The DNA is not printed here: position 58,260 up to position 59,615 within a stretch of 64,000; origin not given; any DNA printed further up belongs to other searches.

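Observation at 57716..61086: ThDP-dependent ALS-like enzyme + ATP-grasp ligase + HAD phosphatase embedded in the glycan island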

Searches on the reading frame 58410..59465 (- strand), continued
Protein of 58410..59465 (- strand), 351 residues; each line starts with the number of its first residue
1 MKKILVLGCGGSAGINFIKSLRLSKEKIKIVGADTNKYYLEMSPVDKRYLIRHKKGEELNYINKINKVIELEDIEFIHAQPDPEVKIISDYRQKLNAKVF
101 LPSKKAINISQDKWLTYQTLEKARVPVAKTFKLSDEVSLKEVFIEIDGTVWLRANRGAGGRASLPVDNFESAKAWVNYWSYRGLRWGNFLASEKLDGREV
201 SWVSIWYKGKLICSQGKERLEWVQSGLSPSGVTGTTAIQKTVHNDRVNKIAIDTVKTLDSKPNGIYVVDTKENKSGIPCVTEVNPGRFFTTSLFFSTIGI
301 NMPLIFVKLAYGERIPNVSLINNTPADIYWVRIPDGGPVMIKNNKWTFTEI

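Call 77: search_dna_similar(query=window:58410-59465:-, collection=plasmids, mode=protein, max_evalue=1e-8, max_rows=25)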
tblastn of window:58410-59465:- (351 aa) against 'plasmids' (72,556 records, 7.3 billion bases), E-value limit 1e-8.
Records with a match: 1; places in all: 1; records where one place covers at least 80% of the query: 1.
Best place of each record, by identity: <60% 1.
By first word of the organism name: Clostridium 1.
By predicted mobility (MOB-suite, as given by PLSDB): non-mobilizable 1.
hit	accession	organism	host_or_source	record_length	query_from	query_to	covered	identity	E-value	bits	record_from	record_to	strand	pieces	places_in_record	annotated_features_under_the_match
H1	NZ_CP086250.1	Clostridium estertheticum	single colony,beef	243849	1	340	97%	36.8%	2e-63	225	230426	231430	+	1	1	carboxylate--amine ligase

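Call 78: get_annotated_region(hit=H1, flank=14000)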
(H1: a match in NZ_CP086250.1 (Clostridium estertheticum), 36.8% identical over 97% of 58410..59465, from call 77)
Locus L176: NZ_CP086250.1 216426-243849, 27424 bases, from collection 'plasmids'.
description: Clostridium estertheticum strain DSM 14864 plasmid pDSM14864-244, complete sequence
organism: Clostridium estertheticum (NCBI taxid 238834)
taxonomy: Bacteria; Bacillota; Clostridia; Eubacteriales; Clostridiaceae; Clostridium; Clostridium estertheticum
host: -; source: single colony,beef; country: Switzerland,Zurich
typing (MOB-suite, as given by PLSDB): non-mobilizable
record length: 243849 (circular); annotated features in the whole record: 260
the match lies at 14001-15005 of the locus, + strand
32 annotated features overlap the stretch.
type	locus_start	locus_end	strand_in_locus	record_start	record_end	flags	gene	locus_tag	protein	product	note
CDS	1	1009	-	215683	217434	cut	-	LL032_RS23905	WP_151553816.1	M56 family metallopeptidase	-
CDS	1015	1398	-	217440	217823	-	-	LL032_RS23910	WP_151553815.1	BlaI/MecI/CopY family transcriptional regulator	GO:0045892 - negative regulation of DNA-templated transcription [Evidence IEA]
CDS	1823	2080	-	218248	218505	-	-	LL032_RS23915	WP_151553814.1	Txe/YoeB family addiction module toxin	GO:0008219 - cell death [Evidence IEA]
CDS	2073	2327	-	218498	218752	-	-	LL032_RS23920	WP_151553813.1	type II toxin-antitoxin system Phd/YefM family antitoxin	-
CDS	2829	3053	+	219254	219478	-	-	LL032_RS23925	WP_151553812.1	hypothetical protein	-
CDS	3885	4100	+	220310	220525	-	-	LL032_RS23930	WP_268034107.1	Tn3 family transposase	GO:0006313 - DNA transposition [Evidence IEA]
CDS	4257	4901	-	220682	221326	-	-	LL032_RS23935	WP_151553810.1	hypothetical protein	-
CDS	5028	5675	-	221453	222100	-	-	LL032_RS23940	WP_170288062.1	CYTH domain-containing protein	-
CDS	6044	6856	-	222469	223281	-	-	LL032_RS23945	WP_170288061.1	ABC transporter permease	-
CDS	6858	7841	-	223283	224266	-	-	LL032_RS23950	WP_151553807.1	ABC transporter ATP-binding protein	-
CDS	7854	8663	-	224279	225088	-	-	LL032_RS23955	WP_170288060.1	ABC transporter permease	-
CDS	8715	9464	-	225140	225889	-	-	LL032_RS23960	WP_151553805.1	CPBP family intramembrane glutamic endopeptidase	GO:0071586 - CAAX-box protein processing [Evidence IEA]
CDS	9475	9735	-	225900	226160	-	-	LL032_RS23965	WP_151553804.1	PqqD family protein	-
CDS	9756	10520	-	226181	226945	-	-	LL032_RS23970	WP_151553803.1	hypothetical protein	-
CDS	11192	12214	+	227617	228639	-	-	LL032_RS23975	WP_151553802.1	radical SAM protein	-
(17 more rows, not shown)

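Call 79: list_cluster_members(proteins=[window:58410-59465:-, window:59470-61086:-, window:57716-58402:-])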
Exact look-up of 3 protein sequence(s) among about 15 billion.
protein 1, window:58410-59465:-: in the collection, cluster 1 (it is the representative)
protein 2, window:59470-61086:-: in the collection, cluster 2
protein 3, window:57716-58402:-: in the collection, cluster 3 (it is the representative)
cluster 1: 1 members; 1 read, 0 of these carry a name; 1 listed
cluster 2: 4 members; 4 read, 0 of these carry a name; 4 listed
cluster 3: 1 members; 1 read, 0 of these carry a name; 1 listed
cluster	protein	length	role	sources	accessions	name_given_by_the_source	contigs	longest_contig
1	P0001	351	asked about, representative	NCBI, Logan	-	-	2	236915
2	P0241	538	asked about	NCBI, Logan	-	-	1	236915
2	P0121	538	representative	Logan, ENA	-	-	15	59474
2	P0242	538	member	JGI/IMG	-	-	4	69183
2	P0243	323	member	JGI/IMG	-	-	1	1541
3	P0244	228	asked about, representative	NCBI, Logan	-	-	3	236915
